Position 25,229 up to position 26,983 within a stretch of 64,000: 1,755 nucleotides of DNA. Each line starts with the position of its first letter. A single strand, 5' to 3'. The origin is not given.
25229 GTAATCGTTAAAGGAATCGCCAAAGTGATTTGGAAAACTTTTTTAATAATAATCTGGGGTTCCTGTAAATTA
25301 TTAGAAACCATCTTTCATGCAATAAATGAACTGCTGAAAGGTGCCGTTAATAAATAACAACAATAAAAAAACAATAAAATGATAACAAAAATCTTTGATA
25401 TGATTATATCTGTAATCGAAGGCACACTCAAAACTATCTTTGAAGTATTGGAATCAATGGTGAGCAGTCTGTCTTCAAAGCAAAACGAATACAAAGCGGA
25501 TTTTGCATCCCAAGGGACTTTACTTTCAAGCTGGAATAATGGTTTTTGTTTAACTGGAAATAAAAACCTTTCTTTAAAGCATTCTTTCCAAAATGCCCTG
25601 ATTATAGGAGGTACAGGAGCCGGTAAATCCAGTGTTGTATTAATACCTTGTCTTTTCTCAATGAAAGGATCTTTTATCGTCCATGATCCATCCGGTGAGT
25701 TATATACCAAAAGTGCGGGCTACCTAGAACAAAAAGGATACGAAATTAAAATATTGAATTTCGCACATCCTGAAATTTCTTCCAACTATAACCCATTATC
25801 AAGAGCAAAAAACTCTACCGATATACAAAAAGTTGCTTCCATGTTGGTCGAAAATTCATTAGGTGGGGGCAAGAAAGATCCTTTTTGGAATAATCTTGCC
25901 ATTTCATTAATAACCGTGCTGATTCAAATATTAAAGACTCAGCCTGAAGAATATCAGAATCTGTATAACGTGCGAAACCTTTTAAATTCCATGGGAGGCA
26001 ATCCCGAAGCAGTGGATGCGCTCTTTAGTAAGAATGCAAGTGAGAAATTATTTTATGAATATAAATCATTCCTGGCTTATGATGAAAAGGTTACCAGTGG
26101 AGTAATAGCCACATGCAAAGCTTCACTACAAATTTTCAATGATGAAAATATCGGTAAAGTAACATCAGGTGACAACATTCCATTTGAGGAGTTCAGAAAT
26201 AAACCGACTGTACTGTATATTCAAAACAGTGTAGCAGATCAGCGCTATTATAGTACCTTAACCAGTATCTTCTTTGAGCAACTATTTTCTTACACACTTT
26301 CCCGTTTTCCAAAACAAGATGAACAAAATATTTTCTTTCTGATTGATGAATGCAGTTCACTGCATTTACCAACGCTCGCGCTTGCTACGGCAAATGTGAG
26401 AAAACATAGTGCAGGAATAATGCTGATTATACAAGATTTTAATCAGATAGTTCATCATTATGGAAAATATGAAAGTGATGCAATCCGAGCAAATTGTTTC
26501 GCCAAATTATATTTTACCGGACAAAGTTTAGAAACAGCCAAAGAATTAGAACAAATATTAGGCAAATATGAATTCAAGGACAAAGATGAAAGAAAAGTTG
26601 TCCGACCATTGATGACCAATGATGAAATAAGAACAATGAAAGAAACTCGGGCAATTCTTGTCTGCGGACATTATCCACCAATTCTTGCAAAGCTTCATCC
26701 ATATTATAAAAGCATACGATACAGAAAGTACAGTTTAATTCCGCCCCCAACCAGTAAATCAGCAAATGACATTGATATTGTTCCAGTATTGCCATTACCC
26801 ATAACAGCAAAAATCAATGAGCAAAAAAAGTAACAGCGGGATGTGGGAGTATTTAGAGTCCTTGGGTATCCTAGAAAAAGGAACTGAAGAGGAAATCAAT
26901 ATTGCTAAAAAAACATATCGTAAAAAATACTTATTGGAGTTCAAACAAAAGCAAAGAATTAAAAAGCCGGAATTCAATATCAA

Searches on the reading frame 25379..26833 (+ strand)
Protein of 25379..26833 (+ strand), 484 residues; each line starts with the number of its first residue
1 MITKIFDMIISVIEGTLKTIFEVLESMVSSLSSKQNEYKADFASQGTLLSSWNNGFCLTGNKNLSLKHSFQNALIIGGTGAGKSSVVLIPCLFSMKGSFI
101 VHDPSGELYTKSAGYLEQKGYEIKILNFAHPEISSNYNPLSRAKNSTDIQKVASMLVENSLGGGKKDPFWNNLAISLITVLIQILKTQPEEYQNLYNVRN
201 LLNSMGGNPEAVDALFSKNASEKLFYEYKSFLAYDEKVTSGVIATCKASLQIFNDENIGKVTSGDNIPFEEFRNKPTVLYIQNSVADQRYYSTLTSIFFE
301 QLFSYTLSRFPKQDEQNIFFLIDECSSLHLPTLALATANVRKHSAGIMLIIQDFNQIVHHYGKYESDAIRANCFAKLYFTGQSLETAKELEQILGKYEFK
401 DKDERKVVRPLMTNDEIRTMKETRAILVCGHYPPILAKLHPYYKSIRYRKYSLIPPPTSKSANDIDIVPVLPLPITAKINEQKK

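Call 21: search_protein_families(library=pfam, proteins=[window:25379-26833:+], max_evalue=0.001)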
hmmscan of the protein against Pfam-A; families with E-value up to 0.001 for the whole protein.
window:25379-26833:+ (484 aa): 3 families
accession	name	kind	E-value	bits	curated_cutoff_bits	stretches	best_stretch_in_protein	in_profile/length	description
PF02534.20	T4SS-DNA_transf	-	2e-59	202.1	20.1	1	32-449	14-452/468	Type IV secretory system Conjugative DNA transfer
PF10412.15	TrwB_AAD_bind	-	2.2e-26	93.1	20.5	1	70-405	15-334/387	Type IV secretion-system coupling protein DNA-binding domain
PF12696.13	TraG-D_C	-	3.4e-15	56.5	22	1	318-421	2-125/126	TraM recognition site of TraD and TraG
